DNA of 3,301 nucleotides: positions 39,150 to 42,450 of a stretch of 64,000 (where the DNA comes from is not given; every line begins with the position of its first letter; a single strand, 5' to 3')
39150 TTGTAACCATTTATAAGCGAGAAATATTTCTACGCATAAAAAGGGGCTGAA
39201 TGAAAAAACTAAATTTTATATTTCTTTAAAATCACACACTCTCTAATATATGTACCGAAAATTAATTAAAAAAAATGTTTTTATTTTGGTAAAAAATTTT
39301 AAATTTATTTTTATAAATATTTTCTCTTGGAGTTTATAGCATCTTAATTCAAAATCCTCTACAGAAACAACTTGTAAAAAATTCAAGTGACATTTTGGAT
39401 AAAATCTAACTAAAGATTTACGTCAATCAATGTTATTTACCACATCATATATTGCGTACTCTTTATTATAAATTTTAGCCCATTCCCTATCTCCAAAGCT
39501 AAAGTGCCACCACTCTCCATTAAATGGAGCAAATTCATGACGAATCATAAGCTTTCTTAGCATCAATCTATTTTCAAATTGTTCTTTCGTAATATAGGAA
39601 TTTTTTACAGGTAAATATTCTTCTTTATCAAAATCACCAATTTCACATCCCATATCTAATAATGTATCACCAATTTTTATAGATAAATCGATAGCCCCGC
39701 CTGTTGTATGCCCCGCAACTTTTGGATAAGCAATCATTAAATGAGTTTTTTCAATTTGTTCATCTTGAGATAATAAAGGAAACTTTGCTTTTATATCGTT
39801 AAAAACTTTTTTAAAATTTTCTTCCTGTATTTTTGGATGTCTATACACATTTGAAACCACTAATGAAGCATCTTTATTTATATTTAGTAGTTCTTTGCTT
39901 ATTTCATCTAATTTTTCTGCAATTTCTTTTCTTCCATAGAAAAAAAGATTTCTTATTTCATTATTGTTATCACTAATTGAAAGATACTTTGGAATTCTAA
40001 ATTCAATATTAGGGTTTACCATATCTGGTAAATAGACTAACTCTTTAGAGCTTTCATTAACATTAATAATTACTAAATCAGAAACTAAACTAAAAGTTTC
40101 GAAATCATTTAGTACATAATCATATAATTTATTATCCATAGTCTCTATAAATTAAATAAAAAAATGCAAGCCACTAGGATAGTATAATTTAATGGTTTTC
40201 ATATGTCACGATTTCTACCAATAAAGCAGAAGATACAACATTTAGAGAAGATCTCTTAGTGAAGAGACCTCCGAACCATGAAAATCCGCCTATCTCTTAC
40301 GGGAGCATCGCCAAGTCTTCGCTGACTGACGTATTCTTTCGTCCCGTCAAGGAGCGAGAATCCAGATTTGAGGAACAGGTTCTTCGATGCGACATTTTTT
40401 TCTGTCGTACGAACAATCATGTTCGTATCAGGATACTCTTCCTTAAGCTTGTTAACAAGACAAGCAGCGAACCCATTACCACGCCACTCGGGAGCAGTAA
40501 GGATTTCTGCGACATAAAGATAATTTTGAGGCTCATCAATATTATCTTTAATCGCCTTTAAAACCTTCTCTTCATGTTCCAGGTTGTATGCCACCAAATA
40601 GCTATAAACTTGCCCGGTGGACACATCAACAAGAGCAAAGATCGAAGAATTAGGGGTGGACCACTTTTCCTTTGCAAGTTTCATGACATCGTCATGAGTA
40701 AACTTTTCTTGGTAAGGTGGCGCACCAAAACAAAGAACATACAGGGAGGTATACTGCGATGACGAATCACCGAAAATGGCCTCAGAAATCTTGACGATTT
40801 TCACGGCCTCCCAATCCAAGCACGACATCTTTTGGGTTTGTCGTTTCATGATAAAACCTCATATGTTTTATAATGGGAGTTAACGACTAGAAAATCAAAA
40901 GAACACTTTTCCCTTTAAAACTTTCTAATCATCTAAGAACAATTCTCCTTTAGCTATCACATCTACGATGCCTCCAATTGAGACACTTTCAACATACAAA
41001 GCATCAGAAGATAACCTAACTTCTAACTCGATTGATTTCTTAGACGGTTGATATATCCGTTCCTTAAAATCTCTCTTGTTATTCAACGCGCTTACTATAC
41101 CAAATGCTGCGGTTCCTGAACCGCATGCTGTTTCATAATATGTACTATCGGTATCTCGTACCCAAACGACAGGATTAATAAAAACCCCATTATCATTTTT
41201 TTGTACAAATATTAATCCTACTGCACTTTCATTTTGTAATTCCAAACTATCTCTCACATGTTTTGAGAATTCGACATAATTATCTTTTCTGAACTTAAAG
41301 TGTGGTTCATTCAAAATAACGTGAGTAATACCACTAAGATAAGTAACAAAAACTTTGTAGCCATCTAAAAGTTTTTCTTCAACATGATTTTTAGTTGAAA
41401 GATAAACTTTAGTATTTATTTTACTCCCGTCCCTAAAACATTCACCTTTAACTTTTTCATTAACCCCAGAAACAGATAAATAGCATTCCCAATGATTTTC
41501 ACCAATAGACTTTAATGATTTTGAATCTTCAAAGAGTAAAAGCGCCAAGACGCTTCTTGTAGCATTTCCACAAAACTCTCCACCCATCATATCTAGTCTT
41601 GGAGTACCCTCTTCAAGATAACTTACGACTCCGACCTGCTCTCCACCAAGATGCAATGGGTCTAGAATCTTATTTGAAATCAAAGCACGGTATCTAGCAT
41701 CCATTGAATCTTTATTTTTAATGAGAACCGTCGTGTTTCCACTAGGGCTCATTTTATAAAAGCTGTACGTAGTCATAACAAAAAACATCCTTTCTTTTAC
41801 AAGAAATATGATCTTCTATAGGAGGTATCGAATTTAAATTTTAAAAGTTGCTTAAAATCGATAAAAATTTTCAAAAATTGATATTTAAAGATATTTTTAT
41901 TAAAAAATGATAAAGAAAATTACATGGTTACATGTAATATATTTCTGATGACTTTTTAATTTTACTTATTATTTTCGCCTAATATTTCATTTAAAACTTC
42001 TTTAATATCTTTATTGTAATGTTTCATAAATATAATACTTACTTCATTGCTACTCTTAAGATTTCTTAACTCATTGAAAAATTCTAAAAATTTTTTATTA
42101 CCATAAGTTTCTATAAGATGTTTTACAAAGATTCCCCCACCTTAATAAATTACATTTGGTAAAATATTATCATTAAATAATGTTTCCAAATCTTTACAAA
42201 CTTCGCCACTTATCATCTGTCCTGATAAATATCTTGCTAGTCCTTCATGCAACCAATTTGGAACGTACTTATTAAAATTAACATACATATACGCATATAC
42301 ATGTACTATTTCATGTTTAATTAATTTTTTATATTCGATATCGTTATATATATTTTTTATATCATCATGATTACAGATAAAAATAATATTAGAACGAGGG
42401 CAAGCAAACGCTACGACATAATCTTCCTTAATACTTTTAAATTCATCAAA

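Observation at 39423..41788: GC-elevated triad of DapF-like epimerase, GNAT acetyltransferase and VanX-like D,D-dipeptidase embedded between the RiPP-like modules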

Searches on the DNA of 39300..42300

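Call 79: search_rna_families(source=window, start=39300, end=42300, threshold=evalue, max_evalue=1)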
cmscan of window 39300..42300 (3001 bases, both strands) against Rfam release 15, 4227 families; matches with E-value up to 1: 0.
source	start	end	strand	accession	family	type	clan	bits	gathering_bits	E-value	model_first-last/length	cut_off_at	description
